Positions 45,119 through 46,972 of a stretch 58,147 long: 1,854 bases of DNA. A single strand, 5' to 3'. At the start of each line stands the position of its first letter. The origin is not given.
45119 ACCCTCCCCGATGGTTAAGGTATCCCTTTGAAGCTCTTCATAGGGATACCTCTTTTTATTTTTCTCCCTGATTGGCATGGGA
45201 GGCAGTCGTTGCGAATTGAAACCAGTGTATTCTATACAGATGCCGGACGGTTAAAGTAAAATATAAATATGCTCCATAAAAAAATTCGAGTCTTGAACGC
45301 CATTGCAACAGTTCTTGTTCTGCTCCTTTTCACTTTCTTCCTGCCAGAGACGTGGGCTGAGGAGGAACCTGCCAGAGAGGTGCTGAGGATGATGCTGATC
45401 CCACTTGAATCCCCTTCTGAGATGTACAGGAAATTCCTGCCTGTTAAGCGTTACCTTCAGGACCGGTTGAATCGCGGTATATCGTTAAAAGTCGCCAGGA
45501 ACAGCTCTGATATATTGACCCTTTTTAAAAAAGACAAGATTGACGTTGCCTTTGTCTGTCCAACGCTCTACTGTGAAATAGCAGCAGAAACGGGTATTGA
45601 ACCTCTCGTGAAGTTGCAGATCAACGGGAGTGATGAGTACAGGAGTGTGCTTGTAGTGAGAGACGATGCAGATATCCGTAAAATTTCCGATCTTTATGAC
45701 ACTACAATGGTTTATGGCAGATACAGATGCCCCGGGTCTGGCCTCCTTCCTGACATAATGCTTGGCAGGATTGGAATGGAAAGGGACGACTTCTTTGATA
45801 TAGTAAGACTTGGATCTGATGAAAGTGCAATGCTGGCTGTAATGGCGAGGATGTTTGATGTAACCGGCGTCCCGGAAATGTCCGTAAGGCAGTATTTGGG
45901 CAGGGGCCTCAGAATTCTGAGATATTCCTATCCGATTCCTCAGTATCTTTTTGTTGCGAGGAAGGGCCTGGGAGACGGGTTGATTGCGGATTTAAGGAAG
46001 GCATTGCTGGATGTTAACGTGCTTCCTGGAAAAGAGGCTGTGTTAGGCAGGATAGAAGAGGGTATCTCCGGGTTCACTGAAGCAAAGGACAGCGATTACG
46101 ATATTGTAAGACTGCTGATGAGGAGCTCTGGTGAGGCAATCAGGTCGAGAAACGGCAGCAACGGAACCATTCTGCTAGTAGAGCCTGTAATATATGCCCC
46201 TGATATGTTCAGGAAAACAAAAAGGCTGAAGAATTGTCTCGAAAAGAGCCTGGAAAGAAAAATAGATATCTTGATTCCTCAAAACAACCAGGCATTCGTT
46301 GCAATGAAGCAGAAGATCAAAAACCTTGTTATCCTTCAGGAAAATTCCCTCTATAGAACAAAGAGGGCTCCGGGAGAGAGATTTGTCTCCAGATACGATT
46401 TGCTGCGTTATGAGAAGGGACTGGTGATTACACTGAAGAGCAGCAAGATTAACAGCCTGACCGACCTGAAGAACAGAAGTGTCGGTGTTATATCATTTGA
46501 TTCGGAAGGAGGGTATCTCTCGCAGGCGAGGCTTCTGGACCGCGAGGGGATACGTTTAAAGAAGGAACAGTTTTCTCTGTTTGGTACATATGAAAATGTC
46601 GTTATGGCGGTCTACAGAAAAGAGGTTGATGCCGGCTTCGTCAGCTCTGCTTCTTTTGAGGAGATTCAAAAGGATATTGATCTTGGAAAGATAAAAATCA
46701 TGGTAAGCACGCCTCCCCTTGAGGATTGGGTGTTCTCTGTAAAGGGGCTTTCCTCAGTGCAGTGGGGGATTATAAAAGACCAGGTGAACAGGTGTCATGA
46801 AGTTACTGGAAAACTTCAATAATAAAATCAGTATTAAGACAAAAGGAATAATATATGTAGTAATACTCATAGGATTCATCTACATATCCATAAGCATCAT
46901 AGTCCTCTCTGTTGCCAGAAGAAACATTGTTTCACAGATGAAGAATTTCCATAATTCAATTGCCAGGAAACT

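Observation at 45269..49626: Split three-component sensor (tandem PhnD-type binding protein, HAMP kinase, sigma54 activator) between soxB and a YeeE-TusA operon: candidate sulfur-oxyanion switch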

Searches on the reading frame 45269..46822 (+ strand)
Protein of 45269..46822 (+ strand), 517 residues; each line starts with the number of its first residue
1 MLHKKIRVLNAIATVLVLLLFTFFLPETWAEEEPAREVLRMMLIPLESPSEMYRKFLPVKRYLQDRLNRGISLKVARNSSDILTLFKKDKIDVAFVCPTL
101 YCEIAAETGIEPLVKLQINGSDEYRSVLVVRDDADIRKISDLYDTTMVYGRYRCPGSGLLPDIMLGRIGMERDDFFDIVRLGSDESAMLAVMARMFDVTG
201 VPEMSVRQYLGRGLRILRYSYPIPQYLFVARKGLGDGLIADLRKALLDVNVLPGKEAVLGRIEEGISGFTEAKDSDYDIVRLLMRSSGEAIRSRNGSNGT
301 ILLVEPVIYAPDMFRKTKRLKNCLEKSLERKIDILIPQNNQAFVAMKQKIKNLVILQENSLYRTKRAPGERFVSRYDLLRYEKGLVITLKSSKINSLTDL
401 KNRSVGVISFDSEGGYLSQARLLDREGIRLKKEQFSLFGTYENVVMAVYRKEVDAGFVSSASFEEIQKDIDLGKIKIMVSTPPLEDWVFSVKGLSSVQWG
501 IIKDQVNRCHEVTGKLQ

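Call 3: search_protein_families(library=pfam, proteins=[window:45269-46822:+], max_evalue=0.01)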
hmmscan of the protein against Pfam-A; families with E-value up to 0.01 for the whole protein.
window:45269-46822:+ (517 aa): 3 families
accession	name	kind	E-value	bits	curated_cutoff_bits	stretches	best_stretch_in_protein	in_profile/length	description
PF12974.12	Phosphonate-bd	-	1.1e-70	238.2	27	2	42-277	2-242/242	ABC transporter, phosphonate, periplasmic substrate-binding protein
PF09084.16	NMT1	-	2e-08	34.8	20.5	1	353-471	45-159/216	NMT1/THI5 like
PF16868.10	NMT1_3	-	0.0022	18.1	27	0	387-461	96-169/289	NMT1-like family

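Call 4: search_protein_families(library=ncbifam, proteins=[window:45269-46822:+], max_evalue=0.01)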
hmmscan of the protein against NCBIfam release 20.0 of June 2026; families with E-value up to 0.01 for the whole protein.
window:45269-46822:+ (517 aa): 7 families
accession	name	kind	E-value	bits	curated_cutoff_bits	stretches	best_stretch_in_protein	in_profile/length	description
TIGR01098.1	3A0109s03R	subfamily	1.1e-45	156.2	112.05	2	13-248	7-252/253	phosphate/phosphite/phosphonate ABC transporter substrate-binding protein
TIGR03431.1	PhnD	equivalog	4.2e-37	128.1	261.1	2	14-285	13-284/288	phosphonate ABC transporter substrate-binding protein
TIGR04553.1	ABC_peri_selen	hypoth_equivalog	1.2e-15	57.6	250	2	38-284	1-259/266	putative selenate ABC transporter substrate-binding protein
TIGR02122.1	TRAP_TAXI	subfamily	8e-09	34.8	84.35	1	386-474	125-216/320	TAXI family TRAP transporter solute-binding subunit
TIGR01728.1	SsuA_fam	subfamily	3.2e-06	26.6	163.5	1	388-457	89-155/290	aliphatic sulfonate ABC transporter substrate-binding protein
NF040750.1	tetrathio_HK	equivalog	0.00058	18.5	750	1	386-468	101-185/555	tetrathionate respiration histidine kinase TtrS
NF049985.1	SBP_like_Rv1680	exception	0.0085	15.8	400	0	87-184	48-144/268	Rv1680 family SBP-like protein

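Call 10: find_homologous_proteins(query=window:45269-46819:+)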
Query window:45269-46819:+ (517 aa): 57 proteins with E <= 0.001 among 8000 candidates.
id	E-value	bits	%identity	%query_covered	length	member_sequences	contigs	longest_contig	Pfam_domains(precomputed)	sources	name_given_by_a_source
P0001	0.0e+0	1136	100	100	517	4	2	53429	PF09084.17,PF12974.13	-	-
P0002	9.2e-137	475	48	92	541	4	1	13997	PF09084.17,PF12974.13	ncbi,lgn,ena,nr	ncbi:MAG TPA: phosphate/phosphite/phosphonate ABC transporter substrate-binding protein [Desulfobulb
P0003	2.6e-136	473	47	93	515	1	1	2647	PF09084.17,PF12974.13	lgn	-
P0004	1.6e-135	471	49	88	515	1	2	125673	PF09084.17,PF12974.13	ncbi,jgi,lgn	-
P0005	1.9e-135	471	48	94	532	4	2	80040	PF13531.12,PF09084.17,PF12974.13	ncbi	ncbi:MAG: phosphate/phosphite/phosphonate ABC transporter substrate-binding protein [Nitrospirota ba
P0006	2.9e-135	470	47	94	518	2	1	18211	PF09084.17,PF12974.13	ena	-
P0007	7.0e-135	469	46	94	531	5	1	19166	PF09084.17,PF12974.13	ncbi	-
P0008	7.3e-134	465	47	92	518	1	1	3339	PF09084.17,PF12974.13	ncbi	-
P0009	7.3e-133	462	47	91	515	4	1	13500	PF09084.17,PF12974.13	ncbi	-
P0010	8.3e-133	462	47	91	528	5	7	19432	PF09084.17,PF12974.13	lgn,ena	-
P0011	2.9e-132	460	47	91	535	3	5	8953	PF09084.17,PF12974.13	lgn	-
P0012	5.6e-131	456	48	92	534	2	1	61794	PF09084.17,PF12974.13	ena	-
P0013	1.2e-130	455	47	93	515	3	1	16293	PF09084.17,PF16868.11,PF12974.13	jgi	-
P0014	9.8e-130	452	49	87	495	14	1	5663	PF13531.12,PF09084.17,PF12974.13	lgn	-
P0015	1.3e-129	451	48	89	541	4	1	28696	PF09084.17,PF16868.11,PF12974.13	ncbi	-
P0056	9.2e-82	293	54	50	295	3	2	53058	PF09084.17,PF12974.13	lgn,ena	-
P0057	9.9e-54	201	28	95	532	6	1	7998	PF12727.13,PF09084.17,PF12974.13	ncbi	ncbi:MAG: phosphate/phosphite/phosphonate ABC transporter substrate-binding protein [Thermodesulfoba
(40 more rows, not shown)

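Call 11: search_solved_structures(query=window:45269-46819:+, max_evalue=0.01, show_alignments=2)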
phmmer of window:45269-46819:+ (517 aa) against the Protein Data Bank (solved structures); distinct sequences matched with E-value up to 0.01: 10.
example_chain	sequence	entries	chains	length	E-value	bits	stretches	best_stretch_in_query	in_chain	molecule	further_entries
5o2j_A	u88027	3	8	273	9.1e-20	74.1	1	37-283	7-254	Probable phosphite transport system-binding protein PtxB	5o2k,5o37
5jvb_A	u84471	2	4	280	2.6e-18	69.3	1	37-283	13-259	Phosphonate ABC transporter, periplasmic phosphonate-binding protein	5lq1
5lv1_A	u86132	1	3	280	3.1e-15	59.1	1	39-282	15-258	PtxB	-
6x6b_A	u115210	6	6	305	1.6e-09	40.3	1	38-149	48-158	ArrX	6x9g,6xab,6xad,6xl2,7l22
6x8w_A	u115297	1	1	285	1.5e-08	37.1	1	38-149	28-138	ArrX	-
6ght_A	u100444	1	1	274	3.1e-06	29.5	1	39-289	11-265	Probable phosphite transport system-binding protein HtxB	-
6ghq_A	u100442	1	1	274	3.1e-06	29.5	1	39-289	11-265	Probable phosphite transport system-binding protein HtxB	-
5me4_A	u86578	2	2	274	3.8e-06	29.2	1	39-289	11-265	Probable phosphite transport system-binding protein HtxB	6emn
3s4u_A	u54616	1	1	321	0.0014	20.7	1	35-299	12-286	PhnD, subunit of alkylphosphonate ABC transporter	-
3p7i_A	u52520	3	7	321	0.0024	19.9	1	35-299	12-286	PhnD, subunit of alkylphosphonate ABC transporter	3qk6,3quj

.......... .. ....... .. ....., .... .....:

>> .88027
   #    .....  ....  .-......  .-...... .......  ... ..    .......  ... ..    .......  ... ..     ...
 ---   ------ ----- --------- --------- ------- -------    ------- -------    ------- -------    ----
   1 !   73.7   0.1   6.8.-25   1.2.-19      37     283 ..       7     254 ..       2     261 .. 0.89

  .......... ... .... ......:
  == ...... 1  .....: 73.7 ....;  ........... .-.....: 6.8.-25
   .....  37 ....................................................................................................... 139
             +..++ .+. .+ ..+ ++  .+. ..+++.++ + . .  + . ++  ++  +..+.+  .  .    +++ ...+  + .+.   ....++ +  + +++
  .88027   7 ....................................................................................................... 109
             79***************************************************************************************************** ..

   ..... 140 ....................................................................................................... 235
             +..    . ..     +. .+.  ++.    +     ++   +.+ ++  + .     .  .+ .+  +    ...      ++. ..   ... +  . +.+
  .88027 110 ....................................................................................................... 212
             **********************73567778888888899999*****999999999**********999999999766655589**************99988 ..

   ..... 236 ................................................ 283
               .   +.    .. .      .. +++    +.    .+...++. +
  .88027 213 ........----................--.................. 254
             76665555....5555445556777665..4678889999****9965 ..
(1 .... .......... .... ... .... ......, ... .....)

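Call 13: find_related_loci(query=A1, collection=genome_contigs, flank=10000)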
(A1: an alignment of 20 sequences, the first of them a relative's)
Query A1 (517 aa) in genome_contigs; peptide patterns used: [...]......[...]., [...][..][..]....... (x = any residue, [..] = any of these).
95 stretches matched a pattern; 40 encode a relative of the query (tblastn E <= 1e-3); 39 distinct loci.
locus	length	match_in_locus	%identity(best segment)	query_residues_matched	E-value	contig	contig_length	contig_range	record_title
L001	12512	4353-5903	94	1-517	0e+0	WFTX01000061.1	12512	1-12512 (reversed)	MAG: Nitrospirae bacterium isolate S139_46 k151_217457, whole genome shotgun sequence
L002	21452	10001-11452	48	8-492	5e-145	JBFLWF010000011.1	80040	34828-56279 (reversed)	MAG: Nitrospirota bacterium isolate MAG025 MAG025_11, whole genome shotgun sequence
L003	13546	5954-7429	46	2-492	9e-143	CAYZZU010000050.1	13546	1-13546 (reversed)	MAG TPA_asm: uncultured Nitrospirota bacterium isolate binchicken_co172_212 genome assembly, contig: NODE_3905_length_13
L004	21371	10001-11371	49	39-492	5e-141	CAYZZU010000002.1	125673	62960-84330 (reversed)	MAG TPA_asm: uncultured Nitrospirota bacterium isolate binchicken_co172_212 genome assembly, contig: NODE_38_length_1256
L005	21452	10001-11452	47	20-492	6e-140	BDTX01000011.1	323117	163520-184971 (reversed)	Bacterium BMS3Bbin14 DNA, contig: NODE_1, whole genome shotgun sequence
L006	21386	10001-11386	48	35-492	5e-139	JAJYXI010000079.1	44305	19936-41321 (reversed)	MAG: Nitrospirae bacterium isolate FK3.bin35 NODE_1548_length_44305_cov_9.444135, whole genome shotgun sequence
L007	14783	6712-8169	47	8-492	3e-141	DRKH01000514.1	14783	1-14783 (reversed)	MAG TPA_asm: Desulfobulbus sp. isolate HyVt-436 HyVt-436_k145_890131, whole genome shotgun sequence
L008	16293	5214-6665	47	35-514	1e-137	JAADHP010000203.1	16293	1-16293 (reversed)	MAG: Nitrospirota bacterium isolate M_MetaBat.199 contig-127_5440, whole genome shotgun sequence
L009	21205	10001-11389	48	35-492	5e-137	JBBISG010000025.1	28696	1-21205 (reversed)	MAG: Nitrospirota bacterium isolate BQF270218_bin_368 NODE_1320_length_28696_cov_2.49886, whole genome shotgun sequence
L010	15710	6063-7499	47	23-492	1e-136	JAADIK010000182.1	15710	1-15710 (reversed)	MAG: Deltaproteobacteria bacterium isolate M_MetaBat.46 contig-127_5787, whole genome shotgun sequence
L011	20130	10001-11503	47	8-492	1e-134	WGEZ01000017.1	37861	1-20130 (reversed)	MAG: Nitrospirae bacterium isolate S146_64 k151_173718, whole genome shotgun sequence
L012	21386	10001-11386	46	35-492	2e-134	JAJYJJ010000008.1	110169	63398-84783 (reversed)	MAG: Nitrospirae bacterium isolate DBS2-1.bin158 NODE_298_length_110169_cov_4.543283, whole genome shotgun sequence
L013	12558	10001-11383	46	35-489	4e-133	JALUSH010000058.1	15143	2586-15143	MAG: Thermodesulfovibrio sp. isolate S146_metabat2_scaf2bin.158_VB S146_NODE_1653_length_15143_cov_2.137786, whole genom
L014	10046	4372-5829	44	14-492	1e-131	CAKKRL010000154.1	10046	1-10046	Thermodesulfovibrionia bacterium isolate Hainich-H51-bin227-1 genome assembly, contig: H51-bin227_1_Hain_H51_02um_R1_358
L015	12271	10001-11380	46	35-491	3e-130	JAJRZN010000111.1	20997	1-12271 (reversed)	MAG: Deltaproteobacteria bacterium isolate Dive96_bin4.200 k141_1439557, whole genome shotgun sequence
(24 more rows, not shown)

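Call 34: predict_structure(alignment_id=A1)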
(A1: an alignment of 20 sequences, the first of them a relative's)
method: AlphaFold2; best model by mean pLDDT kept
length: 517 residues; sequences in the alignment: 20
mean_pLDDT: 88.0   pTM: 0.82
mean pLDDT of the five models: 88.0, 87.3, 85.8, 85.7, 68.0
residues with pLDDT >= 90: 318; 70-90: 158; 50-70: 25; < 50: 16
segments of 3 or more residues with pLDDT < 50: 25-35, 515-517
pLDDT, mean of each block of 10 residues (from residue 1): 80 89 55 63 90 94 95 92 93 94 91 94 93 94 92 70 88 90 91 96 90 94 94 94 97 91 90 91 78 57 91 87 84 86 91 91 93 80 91 95 95 93 95 94 94 96 90 95 91 85 77 45
secondary structure, 60 per line:
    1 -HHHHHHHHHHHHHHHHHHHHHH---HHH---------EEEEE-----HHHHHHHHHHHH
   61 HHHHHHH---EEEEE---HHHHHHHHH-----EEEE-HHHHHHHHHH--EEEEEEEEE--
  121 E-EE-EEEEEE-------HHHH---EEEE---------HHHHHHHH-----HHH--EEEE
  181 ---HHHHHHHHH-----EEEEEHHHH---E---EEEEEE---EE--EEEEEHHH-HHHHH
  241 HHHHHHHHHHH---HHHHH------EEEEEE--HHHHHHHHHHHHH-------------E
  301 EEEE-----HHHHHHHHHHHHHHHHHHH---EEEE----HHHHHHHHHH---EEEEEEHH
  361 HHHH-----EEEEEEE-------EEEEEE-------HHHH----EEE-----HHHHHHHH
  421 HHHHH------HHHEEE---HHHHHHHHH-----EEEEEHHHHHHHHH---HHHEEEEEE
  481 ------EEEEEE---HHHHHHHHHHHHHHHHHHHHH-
elements in order: H2-23 E39-43 H49-67 E71-75 H79-87 E93-96 H98-107 E110-118 E126-131 H139-142 E146-149 H159-166 E177-180 H184-192 E198-202 H203-206 E214-219 E227-231 H236-251 H255-259 E266-271 H274-286 E300-304 H310-328 E332-335 H340-349 E353-358 H359-364 E370-376 E384-389 H397-400 E405-407 H413-425 E435-437 H441-449 E455-459 H460-468 E475-480 E487-492 H496-516

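Call 41: fold_search(model_id=the predicted structure, library=pdb)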
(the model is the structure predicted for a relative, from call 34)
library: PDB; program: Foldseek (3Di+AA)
matches with E <= 10: 1607; with E <= 0.001: 1102
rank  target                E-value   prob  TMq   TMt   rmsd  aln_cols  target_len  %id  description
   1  5o37                  3.9e-22  1.00  0.42  0.78   3.4       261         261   24  Pseudomonas stutzeri PtxB in complex with methylphosphonate (MPn) to 1.37 A resolution (released 2017-12-06)
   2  5o2j                  5.0e-22  1.00  0.42  0.78   3.6       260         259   24  Pseudomonas stutzeri PtxB in complex with phosphite to 1.52 A resolution (released 2017-12-06)
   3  6x8w                  1.2e-21  1.00  0.44  0.85   2.8       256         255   20  Structure of ArrX Y138A mutant protein bound to sulfate from Chrysiogenes arsenatis (released 2021-02-17)
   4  5o2k_C                1.2e-21  1.00  0.40  0.74   4.3       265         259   24  Native apo-structure of Pseudomonas stutzeri PtxB to 2.1 A resolution (released 2017-12-06)
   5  5o2k_B                1.5e-21  1.00  0.40  0.71   4.6       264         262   24  Native apo-structure of Pseudomonas stutzeri PtxB to 2.1 A resolution (released 2017-12-06)
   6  5o2k_E                3.0e-21  1.00  0.40  0.74   4.3       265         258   24  Native apo-structure of Pseudomonas stutzeri PtxB to 2.1 A resolution (released 2017-12-06)
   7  5lq1_A                3.1e-21  1.00  0.43  0.80   3.7       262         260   24  1.41 A resolution structure of PtxB from Trichodesmium erythraeum IMS101 in complex with methylphosphonate (released 2017-12-06)
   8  5jvb_A                4.0e-21  1.00  0.42  0.81   3.5       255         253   25  1.95A resolution structure of PtxB from Trichodesmium erythraeum IMS101 in complex with phosphite (released 2017-11-29)
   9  5o2k_A                5.8e-21  1.00  0.39  0.70   4.4       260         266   24  Native apo-structure of Pseudomonas stutzeri PtxB to 2.1 A resolution (released 2017-12-06)
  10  5jvb_B                1.1e-20  1.00  0.41  0.79   3.5       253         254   25  1.95A resolution structure of PtxB from Trichodesmium erythraeum IMS101 in complex with phosphite (released 2017-11-29)
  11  7l22                  1.8e-20  1.00  0.43  0.83   3.0       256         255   20  Structure of chloride soak form of ArrX from Chrysiogenes arsenatis (released 2021-02-17)
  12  5lv1_A                2.2e-20  1.00  0.43  0.80   3.1       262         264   26  2.12 A resolution structure of PtxB from Prochlorococcus marinus (MIT 9301) in complex with phosphite (released 2017-12-06)
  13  5o2k_F                2.3e-20  1.00  0.39  0.71   4.7       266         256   24  Native apo-structure of Pseudomonas stutzeri PtxB to 2.1 A resolution (released 2017-12-06)
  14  6xab                  2.5e-20  1.00  0.42  0.81   3.4       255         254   20  Structure of the acetate-bound form of ArrX from Chrysiogenes arsenatis (released 2021-02-17)
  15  5lq1_B                2.5e-20  1.00  0.41  0.78   3.6       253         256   25  1.41 A resolution structure of PtxB from Trichodesmium erythraeum IMS101 in complex with methylphosphonate (released 2017-12-06)
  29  3p7i                  3.3e-18  1.00  0.42  0.69   3.7       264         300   21  Crystal structure of Escherichia coli PhnD in complex with 2-aminoethyl phosphonate (released 2011-10-12)
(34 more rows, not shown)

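Call 42: find_encoding_contigs(protein=P0057, flank=8000, max_places=3)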
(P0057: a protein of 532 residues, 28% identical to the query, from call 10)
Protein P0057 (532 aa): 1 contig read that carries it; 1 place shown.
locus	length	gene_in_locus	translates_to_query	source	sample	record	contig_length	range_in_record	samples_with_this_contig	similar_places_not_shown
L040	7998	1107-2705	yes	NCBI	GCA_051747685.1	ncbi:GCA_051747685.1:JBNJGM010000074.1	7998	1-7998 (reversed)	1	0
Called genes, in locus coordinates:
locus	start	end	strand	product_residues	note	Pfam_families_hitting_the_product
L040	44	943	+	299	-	-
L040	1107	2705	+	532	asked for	PF12974:Phosphonate-bd, PF09084:NMT1 (faint), PF12974:Phosphonate-bd, PF12727:PBP_like (weak)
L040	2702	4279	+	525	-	PF17203:sCache_3_2, PF00672:HAMP (faint), PF00512:HisKA, PF02518:HATPase_c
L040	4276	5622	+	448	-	PF00072:Response_reg, PF00158:Sigma54_activat, PF14532:Sigma54_activ_2, PF01078:Mg_chelatase (faint), PF07728:AAA_5, PF25601:AAA_lid_14, PF02954:HTH_8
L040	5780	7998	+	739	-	PF01326:PPDK_N, PF00391:PEP-utilizers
